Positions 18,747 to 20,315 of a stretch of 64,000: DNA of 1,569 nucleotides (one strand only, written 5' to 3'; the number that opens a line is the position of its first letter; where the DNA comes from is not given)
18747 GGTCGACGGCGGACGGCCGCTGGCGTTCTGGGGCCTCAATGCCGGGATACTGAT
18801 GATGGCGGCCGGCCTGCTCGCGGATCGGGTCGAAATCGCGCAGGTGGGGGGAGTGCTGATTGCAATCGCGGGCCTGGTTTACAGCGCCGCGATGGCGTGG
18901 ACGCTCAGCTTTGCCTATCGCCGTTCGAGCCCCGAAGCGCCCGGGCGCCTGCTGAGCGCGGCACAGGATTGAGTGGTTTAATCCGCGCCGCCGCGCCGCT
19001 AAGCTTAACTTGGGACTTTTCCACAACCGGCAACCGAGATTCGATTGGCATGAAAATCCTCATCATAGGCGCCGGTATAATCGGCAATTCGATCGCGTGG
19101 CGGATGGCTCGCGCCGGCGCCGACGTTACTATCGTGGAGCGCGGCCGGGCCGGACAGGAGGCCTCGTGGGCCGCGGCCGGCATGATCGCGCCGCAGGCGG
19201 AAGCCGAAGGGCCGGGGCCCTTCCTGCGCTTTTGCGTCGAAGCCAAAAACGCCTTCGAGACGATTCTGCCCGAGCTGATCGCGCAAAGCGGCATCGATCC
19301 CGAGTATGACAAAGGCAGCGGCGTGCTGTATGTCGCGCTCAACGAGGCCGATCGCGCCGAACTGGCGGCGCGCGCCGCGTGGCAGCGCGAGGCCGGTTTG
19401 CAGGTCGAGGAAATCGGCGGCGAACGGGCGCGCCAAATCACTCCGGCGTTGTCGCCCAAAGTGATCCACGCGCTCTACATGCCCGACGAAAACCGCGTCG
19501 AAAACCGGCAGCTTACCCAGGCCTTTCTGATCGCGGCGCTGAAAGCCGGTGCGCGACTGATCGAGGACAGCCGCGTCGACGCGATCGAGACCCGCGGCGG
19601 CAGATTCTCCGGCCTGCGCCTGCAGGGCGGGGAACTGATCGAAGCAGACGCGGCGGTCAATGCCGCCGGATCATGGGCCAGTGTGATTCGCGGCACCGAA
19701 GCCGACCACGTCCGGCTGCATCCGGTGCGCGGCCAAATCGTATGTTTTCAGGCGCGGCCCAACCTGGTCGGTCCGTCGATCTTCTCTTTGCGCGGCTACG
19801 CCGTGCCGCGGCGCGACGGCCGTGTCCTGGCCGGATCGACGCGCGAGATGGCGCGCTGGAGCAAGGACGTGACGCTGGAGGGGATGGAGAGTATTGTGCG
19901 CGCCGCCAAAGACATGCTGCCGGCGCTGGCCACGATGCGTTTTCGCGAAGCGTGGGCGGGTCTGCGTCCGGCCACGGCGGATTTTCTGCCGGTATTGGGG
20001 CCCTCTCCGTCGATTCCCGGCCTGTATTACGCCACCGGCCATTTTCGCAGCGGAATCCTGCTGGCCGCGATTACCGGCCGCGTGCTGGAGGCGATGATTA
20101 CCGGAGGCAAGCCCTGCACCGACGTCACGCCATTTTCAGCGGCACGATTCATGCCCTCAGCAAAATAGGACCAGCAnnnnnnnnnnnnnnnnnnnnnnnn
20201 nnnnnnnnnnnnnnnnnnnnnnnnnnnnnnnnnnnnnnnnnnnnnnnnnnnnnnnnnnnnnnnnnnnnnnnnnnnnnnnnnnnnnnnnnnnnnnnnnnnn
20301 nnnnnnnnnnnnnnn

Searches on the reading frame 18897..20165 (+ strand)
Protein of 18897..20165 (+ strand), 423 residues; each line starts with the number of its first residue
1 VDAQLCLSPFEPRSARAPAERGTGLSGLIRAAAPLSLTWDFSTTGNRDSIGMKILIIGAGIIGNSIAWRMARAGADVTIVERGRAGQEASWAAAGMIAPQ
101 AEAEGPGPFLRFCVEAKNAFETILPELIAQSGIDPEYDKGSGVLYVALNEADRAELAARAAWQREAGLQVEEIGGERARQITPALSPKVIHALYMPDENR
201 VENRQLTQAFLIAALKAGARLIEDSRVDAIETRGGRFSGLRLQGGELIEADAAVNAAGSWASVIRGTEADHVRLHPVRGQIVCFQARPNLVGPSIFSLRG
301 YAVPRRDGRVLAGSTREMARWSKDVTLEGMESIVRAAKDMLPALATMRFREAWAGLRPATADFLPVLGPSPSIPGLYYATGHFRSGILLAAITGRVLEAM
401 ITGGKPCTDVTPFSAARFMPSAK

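Call 9: search_protein_families(library=pfam, proteins=[window:18897-20165:+], max_evalue=0.001)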
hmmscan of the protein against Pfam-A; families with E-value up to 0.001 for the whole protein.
window:18897-20165:+ (423 aa): 7 families
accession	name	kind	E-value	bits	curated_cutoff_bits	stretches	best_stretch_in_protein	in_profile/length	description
PF01266.30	DAO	-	1.3e-74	252.3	27.9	1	53-397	1-350/353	FAD dependent oxidoreductase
PF07992.20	Pyr_redox_2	-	2.8e-06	27.4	26.1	1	52-83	143-174/291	Pyridine nucleotide-disulphide oxidoreductase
PF02558.23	ApbA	-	4.9e-06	26.7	22.2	1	54-95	1-40/150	Ketopantoate reductase PanE/ApbA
PF00890.30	FAD_binding_2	-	4.5e-05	23.2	20.4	1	54-262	2-206/414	FAD binding domain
PF13450.12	NAD_binding_8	-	8e-05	23.3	21.9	1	56-83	1-28/68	NAD(P)-binding Rossmann-like domain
PF00070.33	Pyr_redox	-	0.0001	23.2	22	0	53-83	1-31/82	Pyridine nucleotide-disulphide oxidoreductase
PF02737.24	3HCDH_N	-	0.00054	20.4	22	1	54-90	2-38/180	3-hydroxyacyl-CoA dehydrogenase, NAD binding domain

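Call 37: search_protein_families(library=ncbifam, proteins=[window:18897-20165:+], max_evalue=0.001)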
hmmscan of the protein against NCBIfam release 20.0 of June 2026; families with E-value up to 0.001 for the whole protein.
window:18897-20165:+ (423 aa): 36 families (the best 25 are shown)
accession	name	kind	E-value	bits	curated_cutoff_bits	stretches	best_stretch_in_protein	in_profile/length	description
TIGR02352.1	thiamin_ThiO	equivalog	5.9e-94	315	250.8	1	54-404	1-350/351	glycine oxidase ThiO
NF001933.0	PRK00711.1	subfamily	1.7e-39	136.1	383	2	124-419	119-417/429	D-amino acid dehydrogenase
TIGR03197.1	MnmC_Cterm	equivalog_domain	4.7e-30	105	174.2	1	53-371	1-317/400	FAD-dependent 5-carboxymethylaminomethyl-2-thiouridine(34) oxidoreductase MnmC1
NF002480.1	PRK01747.1-1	equivalog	8.4e-29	100.4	540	1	52-403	249-619/645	bifunctional tRNA (5-methylaminomethyl-2-thiouridine)(34)-methyltransferase MnmC2/FAD-dependent 5-carboxymethylaminomethyl-2-thiouridine(34)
NF009074.0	PRK12409.1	equivalog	1.1e-23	84.1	494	2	124-402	118-404/410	D-amino acid dehydrogenase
NF033460.1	glycerol3P_ox_II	equivalog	5.2e-22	78.5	460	1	53-360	3-318/361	type 2 glycerol-3-phosphate oxidase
TIGR03377.1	glycerol3P_GlpA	equivalog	3.6e-21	75.3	552.8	1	54-360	2-307/530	anaerobic glycerol-3-phosphate dehydrogenase subunit GlpA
NF008313.0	PRK11101.1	equivalog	4.6e-18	65.1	425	1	47-361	4-319/548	anaerobic glycerol-3-phosphate dehydrogenase subunit A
TIGR03364.1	HpnW_proposed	hypoth_equivalog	9.4e-15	54.5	285.1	1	53-209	2-150/365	TIGR03364 family FAD-dependent oxidoreductase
NF008425.0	PRK11259.1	equivalog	3.1e-14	52.7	257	1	53-419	6-376/377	N-methyl-L-tryptophan oxidase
TIGR01373.1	soxB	subfamily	1.9e-13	50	529.45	1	142-419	115-400/407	sarcosine oxidase subunit beta family protein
NF050086.1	pipecolate_AmaA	exception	3.5e-11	42.4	600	1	51-240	25-218/425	L-pipecolate oxidase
NF040813.1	pro_dh_Thprot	equivalog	4.7e-11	42.4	600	2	54-98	2-45/362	D-proline dehydrogenase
NF008726.1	PRK11728.1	equivalog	3e-09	36.2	299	1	53-281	2-224/389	L-2-hydroxyglutarate oxidase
NF002481.1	PRK01747.1-2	equivalog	1e-08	34.5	600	1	46-99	233-287/611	bifunctional tRNA (5-methylaminomethyl-2-thiouridine)(34)-methyltransferase MnmC2/FAD-dependent 5-carboxymethylaminomethyl-2-thiouridine(34)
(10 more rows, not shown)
